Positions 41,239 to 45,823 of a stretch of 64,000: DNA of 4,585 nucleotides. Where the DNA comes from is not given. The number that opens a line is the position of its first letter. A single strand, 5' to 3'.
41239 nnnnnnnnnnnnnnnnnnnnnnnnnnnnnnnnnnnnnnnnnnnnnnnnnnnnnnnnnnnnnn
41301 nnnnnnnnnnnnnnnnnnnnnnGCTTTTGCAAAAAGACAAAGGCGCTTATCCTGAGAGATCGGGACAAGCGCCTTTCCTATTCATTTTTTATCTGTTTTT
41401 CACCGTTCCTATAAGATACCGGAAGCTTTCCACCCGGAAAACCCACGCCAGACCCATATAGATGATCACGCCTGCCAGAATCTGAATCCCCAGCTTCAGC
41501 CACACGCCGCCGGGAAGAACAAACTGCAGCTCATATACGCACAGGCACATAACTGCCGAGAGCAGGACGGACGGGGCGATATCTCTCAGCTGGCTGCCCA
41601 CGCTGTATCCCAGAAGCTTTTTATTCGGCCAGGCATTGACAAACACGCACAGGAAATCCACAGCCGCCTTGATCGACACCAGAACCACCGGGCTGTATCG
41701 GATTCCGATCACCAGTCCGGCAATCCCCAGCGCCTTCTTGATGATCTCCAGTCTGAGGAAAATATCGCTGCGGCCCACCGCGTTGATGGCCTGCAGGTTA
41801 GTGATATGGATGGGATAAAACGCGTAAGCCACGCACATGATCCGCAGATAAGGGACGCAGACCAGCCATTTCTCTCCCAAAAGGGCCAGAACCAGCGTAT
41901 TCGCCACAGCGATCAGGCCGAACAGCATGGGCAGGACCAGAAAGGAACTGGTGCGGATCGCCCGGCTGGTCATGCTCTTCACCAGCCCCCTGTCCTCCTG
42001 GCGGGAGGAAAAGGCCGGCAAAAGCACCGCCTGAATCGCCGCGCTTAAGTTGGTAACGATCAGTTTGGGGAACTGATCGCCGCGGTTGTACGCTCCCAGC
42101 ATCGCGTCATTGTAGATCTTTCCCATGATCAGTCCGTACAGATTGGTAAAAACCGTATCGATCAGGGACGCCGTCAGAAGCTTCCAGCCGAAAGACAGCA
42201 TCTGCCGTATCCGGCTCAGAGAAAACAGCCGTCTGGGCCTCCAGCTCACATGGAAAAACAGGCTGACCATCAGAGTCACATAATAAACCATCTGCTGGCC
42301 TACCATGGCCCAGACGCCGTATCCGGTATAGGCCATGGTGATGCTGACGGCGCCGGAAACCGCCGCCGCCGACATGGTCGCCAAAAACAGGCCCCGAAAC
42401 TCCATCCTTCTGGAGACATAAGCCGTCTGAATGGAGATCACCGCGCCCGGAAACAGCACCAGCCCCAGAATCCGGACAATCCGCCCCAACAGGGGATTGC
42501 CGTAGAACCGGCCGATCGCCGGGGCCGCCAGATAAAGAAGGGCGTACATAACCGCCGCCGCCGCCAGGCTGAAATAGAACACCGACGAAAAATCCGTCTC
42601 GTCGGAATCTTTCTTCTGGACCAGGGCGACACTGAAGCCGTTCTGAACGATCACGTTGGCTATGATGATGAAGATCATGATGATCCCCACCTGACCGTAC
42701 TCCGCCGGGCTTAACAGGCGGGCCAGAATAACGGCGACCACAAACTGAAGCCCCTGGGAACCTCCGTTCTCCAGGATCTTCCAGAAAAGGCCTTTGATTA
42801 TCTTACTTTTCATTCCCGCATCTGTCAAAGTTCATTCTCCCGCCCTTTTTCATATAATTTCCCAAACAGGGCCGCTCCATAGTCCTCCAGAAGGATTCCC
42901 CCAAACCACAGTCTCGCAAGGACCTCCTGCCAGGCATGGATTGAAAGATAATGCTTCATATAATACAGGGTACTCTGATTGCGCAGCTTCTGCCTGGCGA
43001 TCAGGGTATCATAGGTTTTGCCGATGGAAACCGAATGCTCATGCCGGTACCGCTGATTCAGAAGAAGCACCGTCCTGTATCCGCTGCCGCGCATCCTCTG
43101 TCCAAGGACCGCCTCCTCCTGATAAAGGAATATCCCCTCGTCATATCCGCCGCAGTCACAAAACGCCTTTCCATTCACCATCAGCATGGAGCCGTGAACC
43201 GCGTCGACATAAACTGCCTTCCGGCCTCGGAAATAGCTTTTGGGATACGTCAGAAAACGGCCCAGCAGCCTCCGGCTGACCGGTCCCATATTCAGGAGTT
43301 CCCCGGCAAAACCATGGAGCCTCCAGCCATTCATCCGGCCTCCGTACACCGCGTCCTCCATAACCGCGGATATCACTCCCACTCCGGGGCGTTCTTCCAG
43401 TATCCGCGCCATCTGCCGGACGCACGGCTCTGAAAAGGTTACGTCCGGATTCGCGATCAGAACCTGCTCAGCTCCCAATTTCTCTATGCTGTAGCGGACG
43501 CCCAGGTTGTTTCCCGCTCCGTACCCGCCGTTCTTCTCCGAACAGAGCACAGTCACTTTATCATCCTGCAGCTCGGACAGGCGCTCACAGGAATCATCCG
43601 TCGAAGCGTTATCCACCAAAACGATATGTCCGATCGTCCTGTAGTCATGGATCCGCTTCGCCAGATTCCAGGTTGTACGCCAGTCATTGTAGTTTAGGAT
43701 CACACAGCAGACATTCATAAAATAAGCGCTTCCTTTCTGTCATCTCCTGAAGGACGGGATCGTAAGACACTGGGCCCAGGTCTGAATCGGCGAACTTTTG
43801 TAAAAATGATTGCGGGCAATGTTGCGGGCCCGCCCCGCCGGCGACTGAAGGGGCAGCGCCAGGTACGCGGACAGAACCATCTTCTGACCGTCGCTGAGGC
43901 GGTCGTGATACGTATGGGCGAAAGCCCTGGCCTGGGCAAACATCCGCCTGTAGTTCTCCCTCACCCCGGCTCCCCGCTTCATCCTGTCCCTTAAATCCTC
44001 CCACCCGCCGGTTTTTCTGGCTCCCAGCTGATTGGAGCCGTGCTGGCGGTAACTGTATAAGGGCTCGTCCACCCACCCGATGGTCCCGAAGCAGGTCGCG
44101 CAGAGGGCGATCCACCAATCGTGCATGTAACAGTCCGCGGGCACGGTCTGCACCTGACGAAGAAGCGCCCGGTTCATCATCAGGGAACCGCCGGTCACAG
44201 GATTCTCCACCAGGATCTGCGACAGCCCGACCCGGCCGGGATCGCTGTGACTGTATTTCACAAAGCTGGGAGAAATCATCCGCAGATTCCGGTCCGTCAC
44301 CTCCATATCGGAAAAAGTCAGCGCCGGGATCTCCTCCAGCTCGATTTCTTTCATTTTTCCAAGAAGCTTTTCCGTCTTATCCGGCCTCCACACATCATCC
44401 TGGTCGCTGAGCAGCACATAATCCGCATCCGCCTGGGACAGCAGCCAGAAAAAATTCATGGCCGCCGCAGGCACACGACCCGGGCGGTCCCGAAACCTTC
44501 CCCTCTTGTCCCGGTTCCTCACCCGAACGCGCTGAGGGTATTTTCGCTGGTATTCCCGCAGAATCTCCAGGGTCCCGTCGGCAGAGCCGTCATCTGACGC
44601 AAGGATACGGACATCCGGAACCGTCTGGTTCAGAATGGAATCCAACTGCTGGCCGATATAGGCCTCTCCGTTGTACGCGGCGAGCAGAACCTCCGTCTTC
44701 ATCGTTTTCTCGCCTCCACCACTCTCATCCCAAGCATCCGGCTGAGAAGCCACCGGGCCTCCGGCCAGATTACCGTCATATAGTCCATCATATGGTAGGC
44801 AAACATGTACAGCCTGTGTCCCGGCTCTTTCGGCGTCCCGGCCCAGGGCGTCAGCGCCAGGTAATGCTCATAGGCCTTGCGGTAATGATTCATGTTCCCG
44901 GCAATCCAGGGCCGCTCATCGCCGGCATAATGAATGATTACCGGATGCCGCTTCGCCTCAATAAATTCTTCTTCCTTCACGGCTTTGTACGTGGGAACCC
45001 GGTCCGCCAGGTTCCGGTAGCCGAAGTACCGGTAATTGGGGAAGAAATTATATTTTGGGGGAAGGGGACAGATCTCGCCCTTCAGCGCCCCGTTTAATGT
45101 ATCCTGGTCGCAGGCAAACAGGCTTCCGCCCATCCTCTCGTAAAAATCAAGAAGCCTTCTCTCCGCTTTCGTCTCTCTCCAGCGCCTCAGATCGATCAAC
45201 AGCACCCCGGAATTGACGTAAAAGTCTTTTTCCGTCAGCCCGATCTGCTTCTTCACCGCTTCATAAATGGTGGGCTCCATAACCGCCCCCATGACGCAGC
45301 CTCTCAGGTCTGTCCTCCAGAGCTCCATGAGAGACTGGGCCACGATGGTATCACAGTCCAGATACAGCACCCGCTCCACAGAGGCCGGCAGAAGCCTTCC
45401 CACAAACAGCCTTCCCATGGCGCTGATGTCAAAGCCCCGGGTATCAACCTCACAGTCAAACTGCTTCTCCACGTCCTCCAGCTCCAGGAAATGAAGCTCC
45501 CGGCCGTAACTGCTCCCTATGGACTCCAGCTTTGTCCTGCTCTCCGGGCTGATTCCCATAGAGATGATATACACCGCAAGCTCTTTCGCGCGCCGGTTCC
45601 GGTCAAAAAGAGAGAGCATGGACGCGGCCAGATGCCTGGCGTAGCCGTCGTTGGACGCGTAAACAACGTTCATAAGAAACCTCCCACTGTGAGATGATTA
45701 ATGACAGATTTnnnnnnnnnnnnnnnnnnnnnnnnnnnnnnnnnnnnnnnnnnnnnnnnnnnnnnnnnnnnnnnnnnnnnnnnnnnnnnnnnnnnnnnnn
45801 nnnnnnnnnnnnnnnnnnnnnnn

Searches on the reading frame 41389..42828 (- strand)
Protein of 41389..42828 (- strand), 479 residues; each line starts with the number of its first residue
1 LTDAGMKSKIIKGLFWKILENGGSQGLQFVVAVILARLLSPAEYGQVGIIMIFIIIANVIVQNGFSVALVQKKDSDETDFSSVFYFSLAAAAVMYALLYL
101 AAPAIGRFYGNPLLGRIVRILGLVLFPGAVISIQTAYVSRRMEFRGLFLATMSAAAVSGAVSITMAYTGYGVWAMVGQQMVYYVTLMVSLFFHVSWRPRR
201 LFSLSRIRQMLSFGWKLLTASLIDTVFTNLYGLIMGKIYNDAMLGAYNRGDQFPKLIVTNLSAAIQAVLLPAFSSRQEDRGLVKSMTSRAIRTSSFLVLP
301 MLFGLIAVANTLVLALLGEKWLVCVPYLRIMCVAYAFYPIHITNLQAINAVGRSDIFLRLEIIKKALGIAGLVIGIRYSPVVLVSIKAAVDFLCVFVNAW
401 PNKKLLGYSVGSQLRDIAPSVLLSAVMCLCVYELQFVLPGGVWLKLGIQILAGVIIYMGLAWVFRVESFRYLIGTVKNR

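Call 24: search_protein_families(library=pfam, proteins=[window:41389-42828:-], max_evalue=0.001)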
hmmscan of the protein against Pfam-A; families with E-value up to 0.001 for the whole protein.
window:41389-42828:- (479 aa): 2 families
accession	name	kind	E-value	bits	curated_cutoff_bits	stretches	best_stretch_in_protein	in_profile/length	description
PF13440.11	Polysacc_synt_3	-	3.5e-94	315.8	23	1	34-326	1-293/293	Polysaccharide biosynthesis protein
PF01943.22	Polysacc_synt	-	3.8e-33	115.5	28.2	1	11-275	2-272/274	Polysaccharide biosynthesis protein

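Call 73: search_protein_families(library=ncbifam, proteins=[window:41389-42828:-], max_evalue=0.00001)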
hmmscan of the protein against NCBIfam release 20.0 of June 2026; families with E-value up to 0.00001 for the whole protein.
window:41389-42828:- (479 aa): 3 families
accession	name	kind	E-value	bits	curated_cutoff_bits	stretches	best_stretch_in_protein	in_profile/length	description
NF058658.1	Oglyco_Wzx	exception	3.5e-90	303.3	720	1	1-472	1-471/478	O-glycosylation flippase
NF007773.0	PRK10459.1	equivalog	8e-51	173.5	273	1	6-464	3-467/492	MOP flippase family protein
NF047674.1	TeichurnBiosyTuaB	equivalog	3.4e-48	164.9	580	1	6-460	4-465/469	teichuronic acid biosynthesis protein TuaB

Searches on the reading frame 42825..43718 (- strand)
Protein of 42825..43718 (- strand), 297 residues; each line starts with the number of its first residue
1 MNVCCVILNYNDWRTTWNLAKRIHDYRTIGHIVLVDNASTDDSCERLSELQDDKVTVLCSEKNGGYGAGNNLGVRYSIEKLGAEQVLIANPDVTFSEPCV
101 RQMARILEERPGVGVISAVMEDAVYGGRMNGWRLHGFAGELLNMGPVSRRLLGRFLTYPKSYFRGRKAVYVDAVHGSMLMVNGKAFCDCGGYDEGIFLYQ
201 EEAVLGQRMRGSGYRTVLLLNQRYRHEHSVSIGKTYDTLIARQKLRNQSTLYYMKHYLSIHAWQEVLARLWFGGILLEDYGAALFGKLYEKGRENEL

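Call 24: search_protein_families(library=pfam, proteins=[window:42825-43718:-], max_evalue=0.001)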
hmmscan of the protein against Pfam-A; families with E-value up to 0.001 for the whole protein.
window:42825-43718:- (297 aa): 1 family
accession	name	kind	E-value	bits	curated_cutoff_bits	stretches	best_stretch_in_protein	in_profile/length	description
PF00535.33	Glycos_transf_2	-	3e-09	37.5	23.3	1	6-120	3-116/168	Glycosyl transferase family 2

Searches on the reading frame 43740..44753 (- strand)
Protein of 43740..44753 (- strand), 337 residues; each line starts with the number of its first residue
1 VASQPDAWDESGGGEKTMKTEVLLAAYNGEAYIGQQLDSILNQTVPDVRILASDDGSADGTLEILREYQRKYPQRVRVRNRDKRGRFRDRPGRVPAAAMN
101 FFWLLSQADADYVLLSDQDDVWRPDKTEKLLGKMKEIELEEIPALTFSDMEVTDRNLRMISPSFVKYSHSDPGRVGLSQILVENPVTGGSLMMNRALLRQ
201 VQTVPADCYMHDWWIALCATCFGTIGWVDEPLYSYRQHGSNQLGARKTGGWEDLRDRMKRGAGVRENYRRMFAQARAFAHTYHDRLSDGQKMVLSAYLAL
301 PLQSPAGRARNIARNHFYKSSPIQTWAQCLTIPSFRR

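Call 24: search_protein_families(library=pfam, proteins=[window:43740-44753:-], max_evalue=0.001)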
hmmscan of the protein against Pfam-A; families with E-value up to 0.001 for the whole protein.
window:43740-44753:- (337 aa): 4 families
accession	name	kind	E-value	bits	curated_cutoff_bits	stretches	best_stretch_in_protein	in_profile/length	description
PF00535.33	Glycos_transf_2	-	7.4e-21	75.2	23.3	1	22-138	2-107/168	Glycosyl transferase family 2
PF13641.12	Glyco_tranf_2_3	-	5.7e-09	36.8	27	1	22-125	5-102/230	Glycosyltransferase like family 2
PF10111.15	Glyco_tranf_2_2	-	0.00042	20.3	27.3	1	27-143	9-115/276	Glycosyltransferase like family 2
PF13704.12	Glyco_tranf_2_4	-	0.00093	20.1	27.5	0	30-120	4-82/98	Glycosyl transferase family 2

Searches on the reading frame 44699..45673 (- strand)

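Call 24: search_protein_families(library=pfam, proteins=[window:44699-45673:-], max_evalue=0.001)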
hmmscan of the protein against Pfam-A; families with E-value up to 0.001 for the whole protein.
window:44699-45673:- (324 aa): 2 families
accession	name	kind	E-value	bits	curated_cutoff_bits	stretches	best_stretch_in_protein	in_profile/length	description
PF01501.26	Glyco_transf_8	-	1.5e-38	133.3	24.3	1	2-256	1-249/253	Glycosyl transferase family 8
PF18404.7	Glyco_transf_24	-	7.1e-13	49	25.7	1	6-195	7-203/268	Glucosyltransferase 24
